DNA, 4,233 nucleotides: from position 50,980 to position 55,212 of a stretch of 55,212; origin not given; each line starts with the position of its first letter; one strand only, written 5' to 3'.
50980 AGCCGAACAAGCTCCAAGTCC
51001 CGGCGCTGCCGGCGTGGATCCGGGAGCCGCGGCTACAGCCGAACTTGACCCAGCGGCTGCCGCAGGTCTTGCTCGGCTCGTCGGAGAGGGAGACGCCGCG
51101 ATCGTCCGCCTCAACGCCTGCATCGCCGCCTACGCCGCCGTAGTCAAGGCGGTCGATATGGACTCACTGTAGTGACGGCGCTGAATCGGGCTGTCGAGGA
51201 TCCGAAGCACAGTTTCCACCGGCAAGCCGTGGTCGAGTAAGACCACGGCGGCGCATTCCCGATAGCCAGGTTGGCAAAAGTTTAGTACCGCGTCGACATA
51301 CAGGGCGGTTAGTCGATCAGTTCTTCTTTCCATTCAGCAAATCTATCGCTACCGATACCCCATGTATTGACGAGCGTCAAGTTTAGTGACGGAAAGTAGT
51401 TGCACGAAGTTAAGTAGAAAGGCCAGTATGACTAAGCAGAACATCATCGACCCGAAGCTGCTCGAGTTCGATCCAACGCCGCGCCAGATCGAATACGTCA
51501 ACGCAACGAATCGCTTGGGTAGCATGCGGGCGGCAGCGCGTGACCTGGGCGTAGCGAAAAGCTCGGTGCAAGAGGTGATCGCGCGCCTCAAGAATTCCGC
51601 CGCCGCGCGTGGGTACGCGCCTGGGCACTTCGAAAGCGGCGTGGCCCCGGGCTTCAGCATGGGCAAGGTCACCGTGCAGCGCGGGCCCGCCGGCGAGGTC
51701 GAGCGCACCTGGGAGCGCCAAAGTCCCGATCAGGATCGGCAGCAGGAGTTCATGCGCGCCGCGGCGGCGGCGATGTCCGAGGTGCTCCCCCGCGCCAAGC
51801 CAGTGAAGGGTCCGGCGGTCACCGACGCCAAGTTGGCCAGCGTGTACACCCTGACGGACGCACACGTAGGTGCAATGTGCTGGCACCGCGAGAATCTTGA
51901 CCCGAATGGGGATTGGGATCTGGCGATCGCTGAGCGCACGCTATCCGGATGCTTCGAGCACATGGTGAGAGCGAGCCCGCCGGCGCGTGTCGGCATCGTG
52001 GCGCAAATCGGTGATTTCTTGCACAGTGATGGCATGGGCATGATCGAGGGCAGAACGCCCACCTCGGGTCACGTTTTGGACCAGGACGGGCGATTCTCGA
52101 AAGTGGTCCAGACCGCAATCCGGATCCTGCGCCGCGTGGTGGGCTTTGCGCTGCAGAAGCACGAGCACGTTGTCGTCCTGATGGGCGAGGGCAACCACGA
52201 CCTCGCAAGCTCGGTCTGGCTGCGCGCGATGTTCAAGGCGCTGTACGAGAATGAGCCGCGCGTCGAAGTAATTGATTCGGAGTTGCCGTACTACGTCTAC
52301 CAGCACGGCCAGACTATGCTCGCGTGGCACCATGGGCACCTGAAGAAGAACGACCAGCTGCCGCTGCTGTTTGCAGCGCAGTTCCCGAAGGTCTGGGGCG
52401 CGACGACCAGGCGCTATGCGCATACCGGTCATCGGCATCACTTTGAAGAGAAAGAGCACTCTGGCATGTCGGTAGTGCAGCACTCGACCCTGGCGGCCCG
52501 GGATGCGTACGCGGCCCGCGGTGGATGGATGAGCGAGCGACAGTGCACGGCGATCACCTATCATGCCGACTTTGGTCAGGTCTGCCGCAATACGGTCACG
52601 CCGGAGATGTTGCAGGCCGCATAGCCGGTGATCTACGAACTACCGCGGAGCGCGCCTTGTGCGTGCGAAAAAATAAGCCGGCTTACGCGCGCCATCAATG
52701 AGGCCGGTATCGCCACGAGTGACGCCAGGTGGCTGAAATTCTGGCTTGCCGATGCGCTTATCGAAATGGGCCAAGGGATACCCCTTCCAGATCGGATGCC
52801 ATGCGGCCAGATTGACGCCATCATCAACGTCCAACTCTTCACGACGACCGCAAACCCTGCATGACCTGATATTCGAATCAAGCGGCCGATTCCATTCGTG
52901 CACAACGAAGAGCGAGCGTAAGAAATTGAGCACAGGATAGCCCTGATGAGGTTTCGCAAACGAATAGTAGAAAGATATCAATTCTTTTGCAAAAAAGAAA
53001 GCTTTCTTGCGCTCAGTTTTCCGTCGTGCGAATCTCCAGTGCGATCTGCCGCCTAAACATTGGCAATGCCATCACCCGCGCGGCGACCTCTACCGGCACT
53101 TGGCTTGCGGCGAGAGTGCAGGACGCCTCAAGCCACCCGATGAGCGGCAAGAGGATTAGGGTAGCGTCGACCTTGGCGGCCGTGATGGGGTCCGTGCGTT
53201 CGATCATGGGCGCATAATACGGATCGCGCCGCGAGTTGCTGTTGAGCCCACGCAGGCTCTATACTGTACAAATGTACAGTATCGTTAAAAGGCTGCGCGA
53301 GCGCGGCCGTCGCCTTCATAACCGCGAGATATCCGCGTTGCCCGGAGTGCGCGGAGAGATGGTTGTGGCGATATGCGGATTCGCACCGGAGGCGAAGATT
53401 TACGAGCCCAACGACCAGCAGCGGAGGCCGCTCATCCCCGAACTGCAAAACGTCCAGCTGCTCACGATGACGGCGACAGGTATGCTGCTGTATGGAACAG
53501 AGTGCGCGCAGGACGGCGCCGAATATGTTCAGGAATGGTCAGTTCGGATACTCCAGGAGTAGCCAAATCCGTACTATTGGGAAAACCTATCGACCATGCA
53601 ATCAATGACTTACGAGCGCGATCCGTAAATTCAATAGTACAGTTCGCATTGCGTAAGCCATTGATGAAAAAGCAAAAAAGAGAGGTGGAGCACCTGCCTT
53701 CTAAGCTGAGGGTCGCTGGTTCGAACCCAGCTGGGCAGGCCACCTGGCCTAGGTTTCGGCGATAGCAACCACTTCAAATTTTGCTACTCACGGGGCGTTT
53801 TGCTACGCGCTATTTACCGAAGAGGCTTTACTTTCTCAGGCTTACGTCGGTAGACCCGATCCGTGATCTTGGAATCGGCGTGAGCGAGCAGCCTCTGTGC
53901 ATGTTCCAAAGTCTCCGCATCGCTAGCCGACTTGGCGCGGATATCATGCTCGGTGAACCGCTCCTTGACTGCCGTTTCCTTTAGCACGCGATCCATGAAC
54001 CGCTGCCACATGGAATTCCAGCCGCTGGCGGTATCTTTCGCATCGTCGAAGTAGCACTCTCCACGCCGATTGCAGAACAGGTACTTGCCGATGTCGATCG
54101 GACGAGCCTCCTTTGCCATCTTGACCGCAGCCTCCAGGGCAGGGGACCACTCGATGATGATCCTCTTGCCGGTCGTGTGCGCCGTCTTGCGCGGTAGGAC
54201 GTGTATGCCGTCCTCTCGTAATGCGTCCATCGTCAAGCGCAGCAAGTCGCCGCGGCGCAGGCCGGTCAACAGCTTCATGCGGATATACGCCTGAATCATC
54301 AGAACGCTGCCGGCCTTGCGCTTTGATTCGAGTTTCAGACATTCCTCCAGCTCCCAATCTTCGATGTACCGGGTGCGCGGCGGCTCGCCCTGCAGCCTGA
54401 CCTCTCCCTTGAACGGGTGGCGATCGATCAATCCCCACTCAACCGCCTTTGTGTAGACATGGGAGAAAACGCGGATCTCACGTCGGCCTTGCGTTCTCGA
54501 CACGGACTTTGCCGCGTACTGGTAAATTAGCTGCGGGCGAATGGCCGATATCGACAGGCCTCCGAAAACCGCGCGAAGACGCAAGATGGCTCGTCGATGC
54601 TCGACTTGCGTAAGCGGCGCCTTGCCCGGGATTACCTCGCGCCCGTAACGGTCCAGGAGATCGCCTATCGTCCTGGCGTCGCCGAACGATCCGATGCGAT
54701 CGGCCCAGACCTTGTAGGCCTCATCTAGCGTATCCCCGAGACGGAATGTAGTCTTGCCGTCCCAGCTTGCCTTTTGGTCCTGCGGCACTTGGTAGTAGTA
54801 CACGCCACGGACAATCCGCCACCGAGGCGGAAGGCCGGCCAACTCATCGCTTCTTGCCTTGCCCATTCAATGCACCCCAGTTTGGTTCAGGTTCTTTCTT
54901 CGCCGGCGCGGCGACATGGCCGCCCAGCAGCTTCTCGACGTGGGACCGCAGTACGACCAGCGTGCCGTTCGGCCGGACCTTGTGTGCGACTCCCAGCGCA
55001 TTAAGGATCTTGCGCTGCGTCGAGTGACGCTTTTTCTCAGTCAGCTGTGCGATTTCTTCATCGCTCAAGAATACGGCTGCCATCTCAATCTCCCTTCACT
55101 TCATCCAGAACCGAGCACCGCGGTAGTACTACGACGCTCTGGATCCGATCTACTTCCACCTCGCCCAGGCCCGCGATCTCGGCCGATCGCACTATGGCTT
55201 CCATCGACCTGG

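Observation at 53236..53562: Second LexA box overlapping the -10 and the start codon of a 96-aa gene next to attP: candidate SOS-induced antirepressor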

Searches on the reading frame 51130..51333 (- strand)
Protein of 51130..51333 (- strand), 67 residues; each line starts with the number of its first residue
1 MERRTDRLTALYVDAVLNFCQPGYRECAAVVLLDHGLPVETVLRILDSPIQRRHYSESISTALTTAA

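Call 11: search_protein_families(library=phrogs, proteins=[window:51130-51333:-], max_evalue=0.1)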
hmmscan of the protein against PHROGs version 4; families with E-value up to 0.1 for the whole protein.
window:51130-51333:- (67 aa): 1 family
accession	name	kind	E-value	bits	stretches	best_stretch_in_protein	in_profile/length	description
phrog_23419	-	unknown function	0.045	15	1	20-43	2-26/79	-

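Call 54: search_protein_families(library=padloc, proteins=[window:51133-51333:-], max_evalue=0.1)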
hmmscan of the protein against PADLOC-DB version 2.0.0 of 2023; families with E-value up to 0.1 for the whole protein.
seq(67 aa): 0 families

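Call 55: search_protein_families(library=ncbifam, proteins=[window:51133-51333:-], max_evalue=0.1)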
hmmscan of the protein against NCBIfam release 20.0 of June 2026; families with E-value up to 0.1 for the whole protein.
seq(67 aa): 0 families

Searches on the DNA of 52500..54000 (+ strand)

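Call 7: search_dna_similar(query=window:52600-54000:+, collection=phages, mode=near, max_rows=20)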
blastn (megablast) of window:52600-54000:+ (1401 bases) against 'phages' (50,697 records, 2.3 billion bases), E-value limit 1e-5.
No match.

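Call 43: search_rna_families(source=window, start=52500, end=54000, threshold=evalue, max_evalue=1)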
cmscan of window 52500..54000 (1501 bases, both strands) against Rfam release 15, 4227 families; matches with E-value up to 1: 1.
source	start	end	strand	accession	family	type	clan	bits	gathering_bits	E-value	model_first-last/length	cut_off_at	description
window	52970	53020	+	RF04344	Plastid-psbA-3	Cis-reg;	CL00153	21.5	48.4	0.6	1-57/57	no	Plastid-psbA-3 3UTR RNA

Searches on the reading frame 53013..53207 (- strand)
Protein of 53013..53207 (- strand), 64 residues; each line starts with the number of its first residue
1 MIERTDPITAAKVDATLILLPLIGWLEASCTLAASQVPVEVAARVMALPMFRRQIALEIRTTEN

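Call 8: search_protein_families(library=pfam, proteins=[window:53013-53207:-], max_evalue=0.1)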
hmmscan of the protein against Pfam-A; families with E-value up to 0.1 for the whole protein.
window:53013-53207:- (64 aa): 1 family
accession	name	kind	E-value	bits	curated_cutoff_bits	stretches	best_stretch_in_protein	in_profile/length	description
PF25750.1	CMV_UL148C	-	0.073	14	27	1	9-46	3-40/77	Human cytomegalovirus UL148C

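Call 11: search_protein_families(library=phrogs, proteins=[window:53013-53207:-], max_evalue=0.1)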
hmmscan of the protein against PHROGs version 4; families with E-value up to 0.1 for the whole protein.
window:53013-53207:- (64 aa): 0 families

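Call 47: search_solved_structures(query=A3, max_evalue=10, show_alignments=2)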
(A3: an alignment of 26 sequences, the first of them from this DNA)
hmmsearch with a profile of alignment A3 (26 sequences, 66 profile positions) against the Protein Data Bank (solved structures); distinct sequences matched with E-value up to 10: 5.
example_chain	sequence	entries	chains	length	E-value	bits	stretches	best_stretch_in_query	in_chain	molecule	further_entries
7c1o_A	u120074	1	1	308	1.5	12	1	12-44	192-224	GTPase Era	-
3r9w_A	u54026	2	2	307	1.5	11.9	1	12-44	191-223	GTPase Era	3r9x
3iev_A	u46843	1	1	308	1.5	11.9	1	12-44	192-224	GTP-binding protein era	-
6zrz_AAA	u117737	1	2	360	3.4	10.8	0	26-55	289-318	DMATS type aromatic prenyltransferase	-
6zs0_AAA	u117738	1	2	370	3.7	10.7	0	26-55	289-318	DMATS type aromatic prenyltransferase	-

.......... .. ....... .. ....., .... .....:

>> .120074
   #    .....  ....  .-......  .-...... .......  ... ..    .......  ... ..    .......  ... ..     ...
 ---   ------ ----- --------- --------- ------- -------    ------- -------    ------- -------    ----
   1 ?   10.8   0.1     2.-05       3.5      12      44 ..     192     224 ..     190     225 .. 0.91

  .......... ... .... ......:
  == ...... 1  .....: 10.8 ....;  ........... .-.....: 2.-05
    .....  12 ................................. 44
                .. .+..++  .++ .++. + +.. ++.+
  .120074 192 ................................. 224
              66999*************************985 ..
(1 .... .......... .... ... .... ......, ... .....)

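Call 48: search_protein_families(library=pfam, alignment_id=A3, max_evalue=1)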
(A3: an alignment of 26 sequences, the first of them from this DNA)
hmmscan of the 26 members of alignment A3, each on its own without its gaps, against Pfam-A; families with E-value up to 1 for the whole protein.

A. member 1, seq(64 aa): 1 family
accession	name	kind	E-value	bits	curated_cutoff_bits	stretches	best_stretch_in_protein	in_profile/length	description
PF25750.1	CMV_UL148C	-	0.073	14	27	1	9-46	3-40/77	Human cytomegalovirus UL148C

B. families by the number of members that match (of 26 scanned): 12 families
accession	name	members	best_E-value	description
PF03042.19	Birna_VP5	3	0.026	Birnavirus VP5 protein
PF25750.1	CMV_UL148C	2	0.025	Human cytomegalovirus UL148C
PF24218.1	DUF7437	1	0.0096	Family of unknown function (DUF7437)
PF23600.1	DUF7139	1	0.016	Domain of unknown function (DUF7139)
PF21982.2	RecX_HTH1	1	0.039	RecX, first three-helix domain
PF22525.1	H2TH_5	1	0.044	S13-like H2TH domain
PF16917.10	BPL_LplA_LipB_2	1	0.05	Biotin/lipoate A/B protein ligase family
PF19629.4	DUF6133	1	0.05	Family of unknown function (DUF6133)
PF11444.14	DUF2895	1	0.085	Protein of unknown function (DUF2895)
PF09877.14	EhaL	1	0.13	Energy-converting hydrogenase subunit EhaL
PF16488.10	ArgoL2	1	0.16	Argonaute linker 2 domain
PF25535.1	DUF7919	1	0.18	Domain of unknown function (DUF7919)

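Call 54: search_protein_families(library=padloc, proteins=[window:53016-53207:-], max_evalue=0.1)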
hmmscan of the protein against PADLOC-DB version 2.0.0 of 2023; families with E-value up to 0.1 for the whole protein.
seq(64 aa): 0 families

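Call 55: search_protein_families(library=ncbifam, proteins=[window:53016-53207:-], max_evalue=0.1)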
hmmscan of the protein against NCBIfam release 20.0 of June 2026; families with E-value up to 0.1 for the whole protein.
seq(64 aa): 0 families

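Call 92: find_homologous_proteins(query=A3, max_evalue=0.001)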
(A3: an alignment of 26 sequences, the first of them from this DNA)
Query A3 (26 sequences) (64 aa, profile of the alignment): 92 proteins with E <= 0.001 among 3914 candidates.
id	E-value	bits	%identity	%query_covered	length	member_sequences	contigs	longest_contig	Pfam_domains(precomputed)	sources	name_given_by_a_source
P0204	6.5e-23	98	36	83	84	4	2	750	-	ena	-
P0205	3.0e-22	96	67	91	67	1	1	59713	-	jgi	jgi:hypothetical protein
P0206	1.6e-21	94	34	100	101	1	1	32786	-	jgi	-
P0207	1.8e-21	93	37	84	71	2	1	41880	-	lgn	-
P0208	2.1e-21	93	66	91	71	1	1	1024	-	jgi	jgi:hypothetical protein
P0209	3.5e-21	93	68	88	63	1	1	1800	-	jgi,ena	jgi:hypothetical protein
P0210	3.9e-21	92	34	88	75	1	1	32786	-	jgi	-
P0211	1.3e-20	91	80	86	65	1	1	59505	-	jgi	jgi:hypothetical protein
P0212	1.4e-20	91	100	100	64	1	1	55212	-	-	-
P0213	2.5e-20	90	73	86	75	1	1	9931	-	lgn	-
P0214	3.1e-20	89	74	91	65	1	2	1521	-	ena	-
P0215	3.3e-20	89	75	89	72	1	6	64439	-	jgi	jgi:hypothetical protein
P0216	5.4e-20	89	79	89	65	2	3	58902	-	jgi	jgi:hypothetical protein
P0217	6.2e-20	89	71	86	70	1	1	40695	-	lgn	-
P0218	9.0e-20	88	66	92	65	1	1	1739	-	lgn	-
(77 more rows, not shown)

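Call 102: predict_structure(alignment_id=A7)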
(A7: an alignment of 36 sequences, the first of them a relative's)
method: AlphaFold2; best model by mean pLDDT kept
length: 64 residues; sequences in the alignment: 36
mean_pLDDT: 81.4   pTM: 0.62
mean pLDDT of the five models: 81.4, 80.6, 79.2, 79.2, 78.4
residues with pLDDT >= 90: 37; 70-90: 9; 50-70: 14; < 50: 4
segments of 3 or more residues with pLDDT < 50: none
pLDDT, mean of each block of 10 residues (from residue 1): 72 93 96 94 88 57 52
secondary structure, 60 per line:
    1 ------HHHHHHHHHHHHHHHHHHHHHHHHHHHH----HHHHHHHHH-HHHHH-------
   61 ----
elements in order: H7-34 H39-47 H49-53

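Call 104: fold_search(model_id=the predicted structure, library=pdb)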
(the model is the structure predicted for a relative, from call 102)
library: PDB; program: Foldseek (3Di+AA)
matches with E <= 10: 7; with E <= 0.001: 0
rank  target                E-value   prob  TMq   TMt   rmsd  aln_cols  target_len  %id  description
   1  3net_A                2.5e+00  0.80  0.61  0.10   1.3        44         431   11  Crystal structure of histidyl-tRNA synthetase from Nostoc sp. PCC 7120 (released 2010-08-04)
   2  4x5o_A                5.7e+00  0.20  0.61  0.10   7.6        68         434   13  Human histidine tRNA synthetase (released 2015-11-25)
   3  8a5c                  6.1e+00  0.10  0.40  0.15   4.1        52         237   17  Crystal structure of Deinococcus radiodurans Endonuclease III-1 Y100L variant (released 2022-08-03)
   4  4g84_B                6.5e+00  0.25  0.54  0.09   1.7        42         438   17  Crystal structure of human HisRS (released 2012-09-26)
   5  6lu8_K                8.4e+00  0.11  0.43  0.31   4.2        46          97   13  Cryo-EM structure of a human pre-60S ribosomal subunit - state A (released 2020-08-26)
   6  4g84_A                9.0e+00  0.15  0.51  0.09   2.4        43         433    9  Crystal structure of human HisRS (released 2012-09-26)
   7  4g85_B                9.5e+00  0.21  0.60  0.10   1.7        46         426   15  Crystal structure of human HisRS (released 2012-09-26)
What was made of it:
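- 53013..53207 (-): Divergent 64-aa helical ORF that starts 65 nt from the 96-aa gene's ATG. It is a paralogue of the ORF at 51130-51333(-), which is itself divergent from the 412-aa gene. Calls 102 and 104: helical model, no structural match.
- The 64-aa model has no recognisable DNA-binding fold (calls 102, 104).
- Tried and rejected: The 64-aa divergent ORF had no Pfam, PDB-sequence or structural match, so a DNA-binding role could not be shown (calls 47, 48, 102, 104).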

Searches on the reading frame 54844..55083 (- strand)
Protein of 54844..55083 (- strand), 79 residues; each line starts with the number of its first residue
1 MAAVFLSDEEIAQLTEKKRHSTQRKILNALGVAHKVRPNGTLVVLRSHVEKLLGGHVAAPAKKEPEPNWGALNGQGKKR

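Call 8: search_protein_families(library=pfam, proteins=[window:54844-55083:-], max_evalue=0.1)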
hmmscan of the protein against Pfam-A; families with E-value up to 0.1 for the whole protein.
window:54844-55083:- (79 aa): 1 family
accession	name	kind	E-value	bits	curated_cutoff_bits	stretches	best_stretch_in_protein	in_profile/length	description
PF13986.11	DUF4224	-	1.8e-16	60.2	22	1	5-48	1-44/45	Domain of unknown function (DUF4224)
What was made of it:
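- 54844..55083 (-): DUF4224 protein (79 aa) overlapping the start of int. Likely excision or accessory factor. Call 8 (E 1.8e-16).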
